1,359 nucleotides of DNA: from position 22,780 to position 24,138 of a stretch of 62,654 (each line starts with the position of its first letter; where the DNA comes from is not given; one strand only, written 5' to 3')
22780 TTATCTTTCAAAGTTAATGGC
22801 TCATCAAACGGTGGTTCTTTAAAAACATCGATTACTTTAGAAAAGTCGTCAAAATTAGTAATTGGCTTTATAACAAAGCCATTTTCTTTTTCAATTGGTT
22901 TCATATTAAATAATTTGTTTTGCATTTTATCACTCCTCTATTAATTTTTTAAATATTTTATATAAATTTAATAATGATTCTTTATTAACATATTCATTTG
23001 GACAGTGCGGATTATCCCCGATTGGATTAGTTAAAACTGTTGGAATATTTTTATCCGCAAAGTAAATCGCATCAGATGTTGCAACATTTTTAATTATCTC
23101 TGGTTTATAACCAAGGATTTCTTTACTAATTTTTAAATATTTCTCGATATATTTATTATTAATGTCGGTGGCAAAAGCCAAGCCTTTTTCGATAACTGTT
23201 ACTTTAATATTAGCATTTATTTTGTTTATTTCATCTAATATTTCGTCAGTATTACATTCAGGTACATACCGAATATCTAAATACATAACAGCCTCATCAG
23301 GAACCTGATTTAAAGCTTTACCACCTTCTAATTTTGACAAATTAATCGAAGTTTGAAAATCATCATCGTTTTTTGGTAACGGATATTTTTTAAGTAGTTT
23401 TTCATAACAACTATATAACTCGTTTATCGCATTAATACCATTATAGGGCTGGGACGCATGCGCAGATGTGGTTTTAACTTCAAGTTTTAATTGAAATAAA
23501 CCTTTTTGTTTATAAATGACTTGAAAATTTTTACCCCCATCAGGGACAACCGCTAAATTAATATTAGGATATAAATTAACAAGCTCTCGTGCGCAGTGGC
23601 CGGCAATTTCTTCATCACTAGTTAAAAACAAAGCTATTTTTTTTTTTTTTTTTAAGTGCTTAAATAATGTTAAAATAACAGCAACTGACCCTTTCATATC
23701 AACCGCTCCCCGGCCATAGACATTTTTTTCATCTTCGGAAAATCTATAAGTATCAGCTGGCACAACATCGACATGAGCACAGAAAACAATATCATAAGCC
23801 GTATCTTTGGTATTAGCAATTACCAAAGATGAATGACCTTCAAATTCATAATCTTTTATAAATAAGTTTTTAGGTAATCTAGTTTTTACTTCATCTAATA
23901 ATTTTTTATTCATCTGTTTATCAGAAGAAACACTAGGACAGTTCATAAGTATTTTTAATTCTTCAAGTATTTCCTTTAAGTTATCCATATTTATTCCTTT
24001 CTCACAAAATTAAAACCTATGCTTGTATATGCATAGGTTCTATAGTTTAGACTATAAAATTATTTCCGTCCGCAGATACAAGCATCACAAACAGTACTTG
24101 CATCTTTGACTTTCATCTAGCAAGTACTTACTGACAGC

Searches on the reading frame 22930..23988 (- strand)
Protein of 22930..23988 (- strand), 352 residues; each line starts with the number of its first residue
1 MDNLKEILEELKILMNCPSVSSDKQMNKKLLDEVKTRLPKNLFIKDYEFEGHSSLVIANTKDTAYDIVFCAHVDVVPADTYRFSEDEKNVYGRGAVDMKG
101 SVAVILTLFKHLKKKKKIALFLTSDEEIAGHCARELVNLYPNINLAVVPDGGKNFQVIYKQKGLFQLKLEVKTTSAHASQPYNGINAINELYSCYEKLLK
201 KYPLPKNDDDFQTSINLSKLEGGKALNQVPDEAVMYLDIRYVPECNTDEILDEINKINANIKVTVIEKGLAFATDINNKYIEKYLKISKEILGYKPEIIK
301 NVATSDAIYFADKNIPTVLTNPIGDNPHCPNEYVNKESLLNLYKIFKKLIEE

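Call 7: search_protein_families(library=ncbifam, proteins=[window:22930-23988:-], max_evalue=0.01)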
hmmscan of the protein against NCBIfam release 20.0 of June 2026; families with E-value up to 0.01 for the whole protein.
window:22930-23988:- (352 aa): 53 families (the best 25 are shown)
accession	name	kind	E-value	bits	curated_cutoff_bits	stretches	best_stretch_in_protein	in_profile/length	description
TIGR01910.1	DapE-ArgE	subfamily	1.2e-44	153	217.6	1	45-345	53-373/373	ArgE/DapE family deacylase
NF006399.0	PRK08651.1-2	equivalog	3.1e-41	141.7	381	2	29-200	29-215/405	succinyl-diaminopimelate desuccinylase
NF006365.0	PRK08588.1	subfamily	4.4e-37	128.3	289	1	65-351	73-378/383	succinyl-diaminopimelate desuccinylase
NF009557.0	PRK13009.1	equivalog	1.2e-35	123.4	284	1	6-351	4-372/377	succinyl-diaminopimelate desuccinylase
NF006400.0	PRK08651.1-3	equivalog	3e-34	118.5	374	1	55-351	74-404/410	succinyl-diaminopimelate desuccinylase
TIGR01892.1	AcOrn-deacetyl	equivalog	1.8e-32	112.8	297.7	1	15-348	7-363/365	acetylornithine deacetylase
TIGR01246.1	dapE_proteo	equivalog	1.9e-32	112.7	361.8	1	11-351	5-368/370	succinyl-diaminopimelate desuccinylase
NF005710.0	PRK07522.1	subfamily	1.2e-31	110.3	412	1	8-351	11-386/391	acetylornithine deacetylase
TIGR01900.1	dapE-gram_pos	equivalog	3.8e-31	108.3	304.2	1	8-348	6-348/351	succinyl-diaminopimelate desuccinylase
NF003474.0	PRK05111.1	equivalog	6.2e-29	101.1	460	1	3-351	4-378/383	acetylornithine deacetylase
NF010589.0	PRK13983.1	equivalog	2.5e-28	99.1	333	1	31-350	49-406/409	M20 family metallo-hydrolase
NF001747.0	PRK00466.1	equivalog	1.3e-27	96.6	288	1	65-307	61-295/346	N-acetyl-lysine deacetylase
NF006402.0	PRK08651.1-5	equivalog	5.7e-27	94.6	369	1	60-347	55-361/369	succinyl-diaminopimelate desuccinylase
NF006404.0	PRK08652.1-2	equivalog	3.5e-26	91.9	348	1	40-319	29-293/332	acetylornithine deacetylase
TIGR01902.1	dapE-lys-deAc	subfamily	3.3e-24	85.8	163.1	1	11-344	3-328/340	N-acetyl-ornithine/N-acetyl-lysine deacetylase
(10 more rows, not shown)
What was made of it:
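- On ArgE, acetylornithine deacetylase (for the M20 gene): The best match is the ArgE/DapE subfamily TIGR01910, at 153 bits against 217.6 (call 7).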

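Call 8: search_protein_families(library=pfam, proteins=[window:22930-23988:-], max_evalue=0.01)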
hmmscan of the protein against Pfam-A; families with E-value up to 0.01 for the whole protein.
window:22930-23988:- (352 aa): 4 families
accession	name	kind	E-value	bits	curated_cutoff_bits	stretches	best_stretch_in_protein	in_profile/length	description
PF01546.33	Peptidase_M20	-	3e-25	89.8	24.6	1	69-351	2-205/206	Peptidase family M20/M25/M40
PF07687.19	M20_dimer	-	3.1e-17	62.9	21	1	159-260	1-101/107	Peptidase dimerisation domain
PF04389.22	Peptidase_M28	-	5.2e-05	23.5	21.3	1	58-138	4-78/193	Peptidase family M28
PF05343.19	Peptidase_M42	-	0.00031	20.3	23.2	0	78-146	117-187/292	M42 glutamyl aminopeptidase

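Call 9: find_related_loci(query=window:22930-23988:-, collection=genome_contigs, flank=3000)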
Query window:22930-23988:- (352 aa) in genome_contigs; peptide patterns used: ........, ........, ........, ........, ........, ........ (x = any residue, [..] = any of these).
141 stretches matched a pattern; 1 encode a relative of the query (tblastn E <= 1e-3); 1 distinct loci.
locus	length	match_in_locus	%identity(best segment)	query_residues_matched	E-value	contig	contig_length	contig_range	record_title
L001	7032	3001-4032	50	5-350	2e-103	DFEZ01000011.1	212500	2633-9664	MAG TPA_asm: Bacillales bacterium UBA3789 UBA3789_contig_8688, whole genome shotgun sequence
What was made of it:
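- Tried and rejected: The genome_contigs scan with the single M20 protein gave only one locus (call 9).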

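Call 13: find_homologous_proteins(query=window:22930-23988:-, max_evalue=1e-30)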
Query window:22930-23988:- (352 aa): 276 proteins with E <= 1e-30 among 4004 candidates; the best 120 are listed.
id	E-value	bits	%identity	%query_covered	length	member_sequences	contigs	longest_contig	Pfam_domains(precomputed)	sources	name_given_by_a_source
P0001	2.0e-227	772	99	100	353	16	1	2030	PF01546.34,PF07687.20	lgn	-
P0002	2.0e-182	624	79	99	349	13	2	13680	PF01546.34,PF07687.20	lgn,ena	-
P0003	1.4e-142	493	63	99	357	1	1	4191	PF01546.34,PF07687.20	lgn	-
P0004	4.5e-141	488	63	100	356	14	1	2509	PF01546.34,PF07687.20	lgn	-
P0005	7.9e-141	487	61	100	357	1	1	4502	PF01546.34,PF07687.20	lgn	-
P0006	1.7e-140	486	61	100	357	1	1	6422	PF01546.34,PF07687.20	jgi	-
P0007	2.6e-140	485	60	99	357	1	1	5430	PF01546.34,PF07687.20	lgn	-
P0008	1.6e-139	483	61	100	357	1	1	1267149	PF01546.34,PF07687.20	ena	-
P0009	1.6e-139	483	59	100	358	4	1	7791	PF01546.34,PF07687.20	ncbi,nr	ncbi:MAG: M20/M25/M40 family metallo-hydrolase [Bacilli bacterium]|nr:M20/M25/M40 family metallo-hyd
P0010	1.4e-138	480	60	100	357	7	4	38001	PF01546.34,PF07687.20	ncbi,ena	-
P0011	4.2e-138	478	60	100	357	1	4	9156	PF01546.34,PF07687.20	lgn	-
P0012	3.9e-137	475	59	100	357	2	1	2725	PF01546.34,PF07687.20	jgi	-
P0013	1.2e-136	473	59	100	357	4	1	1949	PF01546.34,PF07687.20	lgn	-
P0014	6.0e-136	471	60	100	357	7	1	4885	PF01546.34,PF07687.20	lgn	-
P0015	1.0e-134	467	58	100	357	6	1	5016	PF01546.34,PF07687.20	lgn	-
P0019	1.5e-126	440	58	99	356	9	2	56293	PF01546.34,PF07687.20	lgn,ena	-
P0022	1.3e-121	424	56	100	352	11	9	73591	PF01546.34,PF05343.20,PF07687.20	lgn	-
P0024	1.0e-115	405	54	98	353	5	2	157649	PF01546.34,PF07687.20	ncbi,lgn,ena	-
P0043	3.1e-110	386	51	99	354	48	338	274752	PF01546.34,PF05343.20,PF07687.20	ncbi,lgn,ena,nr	ncbi:MAG: M20/M25/M40 family metallo-hydrolase [Candidatus Faecimonas sp.]|nr:M20/M25/M40 family met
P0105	1.0e-99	352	48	99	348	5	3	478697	PF01546.34,PF07687.20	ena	-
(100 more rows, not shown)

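Call 15: find_related_loci(query=A1, collection=metagenome_contigs, flank=2500)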
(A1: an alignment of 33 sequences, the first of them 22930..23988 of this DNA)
Query A1 (352 aa) in metagenome_contigs; peptide patterns used: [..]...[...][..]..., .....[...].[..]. (x = any residue, [..] = any of these).
600 stretches matched a pattern (row limit reached: there are more); 499 encode a relative of the query (tblastn E <= 1e-3); the best 80 are kept; 80 distinct loci.
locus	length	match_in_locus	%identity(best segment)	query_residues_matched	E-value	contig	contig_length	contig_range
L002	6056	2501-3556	51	1-352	2e-119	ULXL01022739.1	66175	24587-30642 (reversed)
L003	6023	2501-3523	51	11-352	1e-116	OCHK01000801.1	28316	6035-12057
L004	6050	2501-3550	50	2-352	2e-115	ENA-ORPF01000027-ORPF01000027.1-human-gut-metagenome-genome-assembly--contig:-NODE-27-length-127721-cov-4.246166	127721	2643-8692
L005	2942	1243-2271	51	5-350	3e-111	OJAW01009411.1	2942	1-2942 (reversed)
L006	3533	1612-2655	50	1-350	6e-108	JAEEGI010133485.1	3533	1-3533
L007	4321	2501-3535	50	5-351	7e-105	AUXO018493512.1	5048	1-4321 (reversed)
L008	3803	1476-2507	50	5-350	6e-103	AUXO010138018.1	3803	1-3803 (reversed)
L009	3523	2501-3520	49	5-346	2e-97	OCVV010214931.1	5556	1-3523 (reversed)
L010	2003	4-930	50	41-350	8e-97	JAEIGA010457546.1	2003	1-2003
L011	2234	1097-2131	44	4-350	2e-94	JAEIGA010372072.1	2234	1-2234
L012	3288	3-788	53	90-352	5e-82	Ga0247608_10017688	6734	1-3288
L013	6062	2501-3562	39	3-350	3e-76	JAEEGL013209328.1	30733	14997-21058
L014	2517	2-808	49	83-352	1e-76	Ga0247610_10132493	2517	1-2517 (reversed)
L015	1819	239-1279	41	9-352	4e-78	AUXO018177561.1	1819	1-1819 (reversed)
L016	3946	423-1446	49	4-347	3e-71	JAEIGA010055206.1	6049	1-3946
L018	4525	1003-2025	40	14-348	8e-66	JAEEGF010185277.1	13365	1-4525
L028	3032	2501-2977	50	29-188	5e-48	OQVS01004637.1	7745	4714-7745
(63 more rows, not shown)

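Call 18: find_encoding_contigs(protein=P0002, flank=6000, max_places=3)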
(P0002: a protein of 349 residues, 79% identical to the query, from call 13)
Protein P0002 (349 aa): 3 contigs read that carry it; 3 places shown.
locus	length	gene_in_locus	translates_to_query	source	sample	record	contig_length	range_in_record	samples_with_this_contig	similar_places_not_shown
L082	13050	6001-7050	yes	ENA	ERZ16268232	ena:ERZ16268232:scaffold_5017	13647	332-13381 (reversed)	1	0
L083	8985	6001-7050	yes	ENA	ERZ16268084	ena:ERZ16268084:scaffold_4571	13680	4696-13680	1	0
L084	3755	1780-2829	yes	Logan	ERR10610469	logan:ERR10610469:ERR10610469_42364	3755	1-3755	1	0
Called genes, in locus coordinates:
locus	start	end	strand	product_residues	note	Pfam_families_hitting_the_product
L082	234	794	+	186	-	PF02811:PHP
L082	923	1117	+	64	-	-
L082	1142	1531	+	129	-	-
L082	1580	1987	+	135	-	PF01029:NusB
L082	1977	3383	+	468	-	PF13742:tRNA_anti_2, PF01336:tRNA_anti-codon, PF02601:Exonuc_VII_L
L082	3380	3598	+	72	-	PF02609:Exonuc_VII_S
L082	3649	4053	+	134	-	PF07963:N_methyl (weak)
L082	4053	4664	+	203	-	PF16403:Bact_surface_Ig-like (weak)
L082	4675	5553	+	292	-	PF01040:UbiA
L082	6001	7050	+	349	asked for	PF01546:Peptidase_M20, PF07687:M20_dimer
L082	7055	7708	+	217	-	PF00583:Acetyltransf_1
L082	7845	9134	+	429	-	-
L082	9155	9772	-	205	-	PF01726:LexA_DNA_bind, PF00717:Peptidase_S24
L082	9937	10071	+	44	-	-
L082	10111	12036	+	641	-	PF00456:Transketolase_N, PF13292:DXP_synthase_N (weak), PF02775:TPP_enzyme_C (faint), PF02779:Transket_pyr, PF02780:Transketolase_C (weak), PF22613:Transketolase_C_1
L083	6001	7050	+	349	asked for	PF01546:Peptidase_M20, PF07687:M20_dimer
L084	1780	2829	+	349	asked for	PF01546:Peptidase_M20, PF07687:M20_dimer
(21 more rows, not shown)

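Call 19: find_encoding_contigs(protein=P0008, flank=10000, max_places=2)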
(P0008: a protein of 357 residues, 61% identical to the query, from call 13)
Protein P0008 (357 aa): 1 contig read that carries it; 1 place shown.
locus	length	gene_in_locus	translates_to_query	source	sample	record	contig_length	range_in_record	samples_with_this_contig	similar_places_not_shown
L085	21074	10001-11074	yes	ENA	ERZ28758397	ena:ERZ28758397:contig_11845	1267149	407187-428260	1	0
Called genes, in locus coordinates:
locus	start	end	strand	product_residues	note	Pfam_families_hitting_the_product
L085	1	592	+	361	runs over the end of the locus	PF00768:Peptidase_S11, PF07943:PBP5_C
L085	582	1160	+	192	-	PF07670:Gate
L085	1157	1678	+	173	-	PF07670:Gate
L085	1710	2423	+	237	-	PF01479:S4, PF00849:PseudoU_synth_2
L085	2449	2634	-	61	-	PF06902:Fer4_19 (weak), PF00037:Fer4 (faint), PF12837:Fer4_6 (weak), PF13459:Fer4_15, PF13370:Fer4_13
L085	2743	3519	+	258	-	-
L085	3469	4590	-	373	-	PF03845:Spore_permease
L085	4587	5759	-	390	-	PF25198:Spore_GerAC_N, PF05504:Spore_GerAC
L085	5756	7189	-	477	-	PF03323:GerA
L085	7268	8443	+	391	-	PF01938:TRAM, PF05958:tRNA_U5-meth_tr, PF06325:PrmA, PF03602:Cons_hypoth95, PF05175:MTS, PF13649:Methyltransf_25, PF13847:Methyltransf_31, PF05958:tRNA_U5-meth_tr, +2 more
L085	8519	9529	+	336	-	PF13310:Virulence_RhuM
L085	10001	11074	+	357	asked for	PF01546:Peptidase_M20, PF07687:M20_dimer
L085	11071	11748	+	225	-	PF00583:Acetyltransf_1 (weak), PF13508:Acetyltransf_7 (weak)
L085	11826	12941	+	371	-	PF01594:AI-2E_transport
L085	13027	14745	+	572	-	PF00664:ABC_membrane, PF00005:ABC_tran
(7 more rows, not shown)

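Call 20: find_encoding_contigs(protein=P0010, flank=3000, max_places=3)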
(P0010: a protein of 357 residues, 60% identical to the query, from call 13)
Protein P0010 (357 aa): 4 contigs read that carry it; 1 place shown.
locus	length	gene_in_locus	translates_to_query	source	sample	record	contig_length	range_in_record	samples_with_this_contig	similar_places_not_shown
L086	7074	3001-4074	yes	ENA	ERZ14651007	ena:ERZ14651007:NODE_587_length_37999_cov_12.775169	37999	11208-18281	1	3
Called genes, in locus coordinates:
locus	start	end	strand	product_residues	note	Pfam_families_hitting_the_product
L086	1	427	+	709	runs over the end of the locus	PF01138:RNase_PH, PF03725:RNase_PH_C, PF03726:PNPase, PF01138:RNase_PH, PF03725:RNase_PH_C (weak), PF00575:S1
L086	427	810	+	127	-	PF17319:DUF5362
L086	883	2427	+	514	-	PF13396:PLDc_N, PF13091:PLDc_2, PF00614:PLDc, PF13091:PLDc_2, PF00614:PLDc (weak)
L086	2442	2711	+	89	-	-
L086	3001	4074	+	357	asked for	PF01546:Peptidase_M20, PF07687:M20_dimer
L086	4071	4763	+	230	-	PF00583:Acetyltransf_1 (weak)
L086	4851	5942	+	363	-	PF01594:AI-2E_transport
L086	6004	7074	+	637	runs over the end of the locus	PF03717:PBP_dimer, PF00905:Transpeptidase, PF03793:PASTA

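Call 21: find_encoding_contigs(protein=P0019, flank=3000, max_places=2)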
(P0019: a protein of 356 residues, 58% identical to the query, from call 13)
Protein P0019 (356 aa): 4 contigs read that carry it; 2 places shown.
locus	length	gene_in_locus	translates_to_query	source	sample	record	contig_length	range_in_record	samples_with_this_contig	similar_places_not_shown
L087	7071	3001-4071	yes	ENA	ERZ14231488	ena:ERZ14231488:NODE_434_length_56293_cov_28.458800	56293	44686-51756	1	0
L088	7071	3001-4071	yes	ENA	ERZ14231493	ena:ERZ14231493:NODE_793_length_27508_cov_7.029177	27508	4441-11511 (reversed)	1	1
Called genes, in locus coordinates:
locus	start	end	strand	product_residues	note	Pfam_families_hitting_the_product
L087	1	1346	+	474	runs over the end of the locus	PF00919:UPF0004, PF04055:Radical_SAM, PF01938:TRAM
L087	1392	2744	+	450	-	-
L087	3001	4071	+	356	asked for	PF01546:Peptidase_M20, PF07687:M20_dimer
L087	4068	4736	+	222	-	PF00583:Acetyltransf_1 (weak)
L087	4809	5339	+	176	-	PF10628:CotE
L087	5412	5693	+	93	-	PF00886:Ribosomal_S16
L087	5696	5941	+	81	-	PF13083:KH_KhpA-B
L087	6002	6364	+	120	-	PF07963:N_methyl (weak)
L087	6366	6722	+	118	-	PF07963:N_methyl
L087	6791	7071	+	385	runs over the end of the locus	PF00768:Peptidase_S11, PF13354:Beta-lactamase2, PF07943:PBP5_C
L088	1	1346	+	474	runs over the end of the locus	PF00919:UPF0004, PF04055:Radical_SAM, PF01938:TRAM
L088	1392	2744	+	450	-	-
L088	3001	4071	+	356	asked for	PF01546:Peptidase_M20, PF07687:M20_dimer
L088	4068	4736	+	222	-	PF00583:Acetyltransf_1 (weak)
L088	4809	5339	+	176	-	PF10628:CotE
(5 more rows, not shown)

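Call 22: find_encoding_contigs(protein=P0022, flank=3000, max_places=3)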
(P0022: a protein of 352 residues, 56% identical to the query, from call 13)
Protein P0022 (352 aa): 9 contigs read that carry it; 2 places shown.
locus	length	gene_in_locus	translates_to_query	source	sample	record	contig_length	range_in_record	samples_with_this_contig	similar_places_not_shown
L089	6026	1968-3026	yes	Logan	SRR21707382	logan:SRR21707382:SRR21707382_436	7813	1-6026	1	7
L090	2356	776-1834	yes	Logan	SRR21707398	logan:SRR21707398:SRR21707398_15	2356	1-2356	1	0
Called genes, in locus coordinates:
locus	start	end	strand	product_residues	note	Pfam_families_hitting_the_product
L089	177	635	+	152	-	PF02367:TsaE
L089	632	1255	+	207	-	PF00814:TsaD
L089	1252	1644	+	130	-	PF00583:Acetyltransf_1, PF13420:Acetyltransf_4 (weak), PF13673:Acetyltransf_10, PF13508:Acetyltransf_7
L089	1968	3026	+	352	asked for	PF05343:Peptidase_M42 (faint), PF01546:Peptidase_M20, PF07687:M20_dimer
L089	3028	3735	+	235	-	PF00583:Acetyltransf_1 (weak)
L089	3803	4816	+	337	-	PF00814:TsaD, PF22521:HypF_C_2 (weak)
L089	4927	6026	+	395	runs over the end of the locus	PF08495:FIST, PF10442:FIST_C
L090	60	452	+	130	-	PF00583:Acetyltransf_1, PF13420:Acetyltransf_4 (weak), PF13673:Acetyltransf_10, PF13508:Acetyltransf_7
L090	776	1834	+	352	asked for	PF05343:Peptidase_M42 (faint), PF01546:Peptidase_M20, PF07687:M20_dimer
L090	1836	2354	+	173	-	?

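Call 23: find_encoding_contigs(protein=P0024, flank=3000, max_places=2)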
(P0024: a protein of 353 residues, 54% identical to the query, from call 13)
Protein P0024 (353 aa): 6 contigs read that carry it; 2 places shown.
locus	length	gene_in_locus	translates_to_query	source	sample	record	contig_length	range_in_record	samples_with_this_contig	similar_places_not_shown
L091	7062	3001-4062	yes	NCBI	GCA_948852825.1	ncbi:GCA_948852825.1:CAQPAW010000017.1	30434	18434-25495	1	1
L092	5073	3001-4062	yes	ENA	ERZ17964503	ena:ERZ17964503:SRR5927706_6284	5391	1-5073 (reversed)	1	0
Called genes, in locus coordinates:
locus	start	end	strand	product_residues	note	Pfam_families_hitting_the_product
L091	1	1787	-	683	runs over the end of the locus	PF27449:LtaS_N, PF00884:Sulfatase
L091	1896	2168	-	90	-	-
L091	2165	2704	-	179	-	-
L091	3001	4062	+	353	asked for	PF01546:Peptidase_M20, PF07687:M20_dimer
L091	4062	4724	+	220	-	-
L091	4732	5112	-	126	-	PF00011:HSP20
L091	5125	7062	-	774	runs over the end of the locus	PF02861:Clp_N, PF13191:AAA_16, PF23569:NBD_SMAX1, PF00004:AAA, PF17871:AAA_lid_9, PF00004:AAA, PF07724:AAA_2, PF10431:ClpB_D2-small, +9 more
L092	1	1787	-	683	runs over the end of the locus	PF27449:LtaS_N, PF00884:Sulfatase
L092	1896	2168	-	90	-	-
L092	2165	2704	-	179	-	-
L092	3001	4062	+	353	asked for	PF01546:Peptidase_M20, PF07687:M20_dimer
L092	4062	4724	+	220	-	-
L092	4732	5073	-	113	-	?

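Call 37: search_solved_structures(query=window:22930-23988:-, max_evalue=1e-10)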
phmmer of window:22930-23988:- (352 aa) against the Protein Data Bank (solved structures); distinct sequences matched with E-value up to 1e-10: 6.
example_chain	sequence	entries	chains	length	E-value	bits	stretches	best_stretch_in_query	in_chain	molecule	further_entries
2rb7_A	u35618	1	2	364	9.3e-27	97.2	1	5-348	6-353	Peptidase, M20/M25/M40 family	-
5vo3_A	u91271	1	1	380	2.4e-15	59.6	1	65-350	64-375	Succinyl-diaminopimelate desuccinylase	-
3ic1_A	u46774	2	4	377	2.6e-15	59.6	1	66-350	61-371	Succinyl-diaminopimelate desuccinylase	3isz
7rsf_A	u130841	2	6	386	6.8e-14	54.9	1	55-336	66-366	Acetylornithine deacetylase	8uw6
3tx8_A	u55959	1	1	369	1e-12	51.1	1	15-254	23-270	Succinyl-diaminopimelate desuccinylase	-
7uoi_A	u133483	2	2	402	3.9e-11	45.8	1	70-345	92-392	succinyl-diaminopimelate desuccinylase | Probable succinyl-diaminopimelate desuccinylase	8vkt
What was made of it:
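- On ArgE, acetylornithine deacetylase (for the M20 gene): The closest solved structure is an uncharacterised M20 protein, 2rb7 (call 37).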

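Call 59: search_protein_families(library=pfam, proteins=[L018:2047-3042:+, L018:3243-3806:+, L018:16-477:+, L013:1421-2473:+, L013:3680-5467:+, L013:819-1328:+, L002:3567-4334:+, L002:583-1995:+, L001:4034-4783:+, L001:4827-5318:+], max_evalue=0.001)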
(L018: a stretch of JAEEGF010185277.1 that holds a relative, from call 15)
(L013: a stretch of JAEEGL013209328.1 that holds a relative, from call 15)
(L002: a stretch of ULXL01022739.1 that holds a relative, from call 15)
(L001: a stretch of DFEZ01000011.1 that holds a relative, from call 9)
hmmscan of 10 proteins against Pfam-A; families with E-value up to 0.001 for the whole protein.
L018:2047-3042:+ (331 aa): 1 family
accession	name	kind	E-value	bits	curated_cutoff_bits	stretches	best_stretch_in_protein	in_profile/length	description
PF00579.31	tRNA-synt_1b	-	7.8e-73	245.8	21.1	1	5-285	4-291/292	tRNA synthetases class I (W and Y)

L018:3243-3806:+ (187 aa): 2 families
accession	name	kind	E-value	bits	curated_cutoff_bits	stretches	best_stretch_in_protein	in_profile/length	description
PF13328.12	HD_4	-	4.7e-45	153.5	27.2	1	26-173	1-153/156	HD domain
PF01966.28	HD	-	5.4e-12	46.5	22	1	45-144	1-116/116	HD domain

L018:16-477:+ (153 aa): 0 families

L013:1421-2473:+ (350 aa): 0 families

L013:3680-5467:+ (595 aa): 1 family
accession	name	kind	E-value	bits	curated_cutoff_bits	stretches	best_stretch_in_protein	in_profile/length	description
PF03382.20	DUF285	-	1.2e-45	154.5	25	3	314-429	8-109/120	Mycoplasma protein of unknown function, DUF285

L013:819-1328:+ (169 aa): 1 family
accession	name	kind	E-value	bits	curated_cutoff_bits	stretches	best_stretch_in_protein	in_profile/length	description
PF10688.14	Imp-YgjV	-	3e-26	92.6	23.5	1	6-163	2-153/159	Bacterial inner membrane protein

L002:3567-4334:+ (255 aa): 1 family
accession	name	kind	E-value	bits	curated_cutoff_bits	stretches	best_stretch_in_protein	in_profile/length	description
PF00583.31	Acetyltransf_1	-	3.7e-05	24.4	20.7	1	48-158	8-103/116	Acetyltransferase (GNAT) family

L002:583-1995:+ (470 aa): 3 families
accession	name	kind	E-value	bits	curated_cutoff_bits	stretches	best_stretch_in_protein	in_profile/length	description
PF00224.27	PK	-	5.2e-104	348.3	30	1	1-323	1-328/328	Pyruvate kinase, barrel domain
PF02887.21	PK_C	-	2.8e-31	108.4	28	1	354-466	2-113/114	Pyruvate kinase, alpha/beta domain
PF03328.21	HpcH_HpaI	-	8.1e-06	25.7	25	1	173-253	75-162/221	HpcH/HpaI aldolase/citrate lyase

L001:4034-4783:+ (249 aa): 1 family
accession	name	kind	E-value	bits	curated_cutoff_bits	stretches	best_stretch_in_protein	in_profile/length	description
PF00583.31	Acetyltransf_1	-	0.00053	20.7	20.7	0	93-181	39-115/116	Acetyltransferase (GNAT) family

L001:4827-5318:+ (163 aa): 0 families

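Call 65: find_encoding_contigs(protein=P0043, flank=4000, max_places=2)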
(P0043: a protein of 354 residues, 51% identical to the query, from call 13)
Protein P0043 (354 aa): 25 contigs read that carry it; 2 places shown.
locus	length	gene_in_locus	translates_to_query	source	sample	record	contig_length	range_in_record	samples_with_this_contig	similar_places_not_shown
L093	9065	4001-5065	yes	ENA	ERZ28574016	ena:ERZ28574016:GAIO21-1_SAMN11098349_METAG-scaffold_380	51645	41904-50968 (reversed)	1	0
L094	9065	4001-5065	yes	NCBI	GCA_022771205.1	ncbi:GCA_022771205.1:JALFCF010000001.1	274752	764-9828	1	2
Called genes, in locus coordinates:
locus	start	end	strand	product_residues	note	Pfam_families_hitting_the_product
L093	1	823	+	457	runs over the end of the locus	PF01523:PmbA_TldD_1st, PF19290:PmbA_TldD_2nd, PF19289:PmbA_TldD_3rd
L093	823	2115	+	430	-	PF19290:PmbA_TldD_2nd (faint), PF19289:PmbA_TldD_3rd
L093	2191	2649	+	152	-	PF02367:TsaE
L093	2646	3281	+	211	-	PF00814:TsaD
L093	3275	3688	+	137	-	PF13673:Acetyltransf_10 (faint), PF00583:Acetyltransf_1, PF13508:Acetyltransf_7, PF08445:FR47 (weak)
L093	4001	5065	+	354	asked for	PF05343:Peptidase_M42 (faint), PF01546:Peptidase_M20, PF07687:M20_dimer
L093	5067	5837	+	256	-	PF00583:Acetyltransf_1 (weak)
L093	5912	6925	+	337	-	PF00814:TsaD, PF02543:Carbam_trans_N (weak), PF22521:HypF_C_2 (weak)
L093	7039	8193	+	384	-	PF00465:Fe-ADH, PF13685:Fe-ADH_2, PF25137:ADH_Fe_C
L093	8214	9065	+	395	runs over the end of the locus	PF08495:FIST, PF10442:FIST_C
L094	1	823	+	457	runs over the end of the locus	PF01523:PmbA_TldD_1st, PF19290:PmbA_TldD_2nd, PF19289:PmbA_TldD_3rd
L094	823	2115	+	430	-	PF19290:PmbA_TldD_2nd (faint), PF19289:PmbA_TldD_3rd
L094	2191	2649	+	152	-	PF02367:TsaE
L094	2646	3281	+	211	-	PF00814:TsaD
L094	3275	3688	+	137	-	PF13673:Acetyltransf_10 (faint), PF00583:Acetyltransf_1, PF13508:Acetyltransf_7, PF08445:FR47 (weak)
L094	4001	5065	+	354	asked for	PF05343:Peptidase_M42 (faint), PF01546:Peptidase_M20, PF07687:M20_dimer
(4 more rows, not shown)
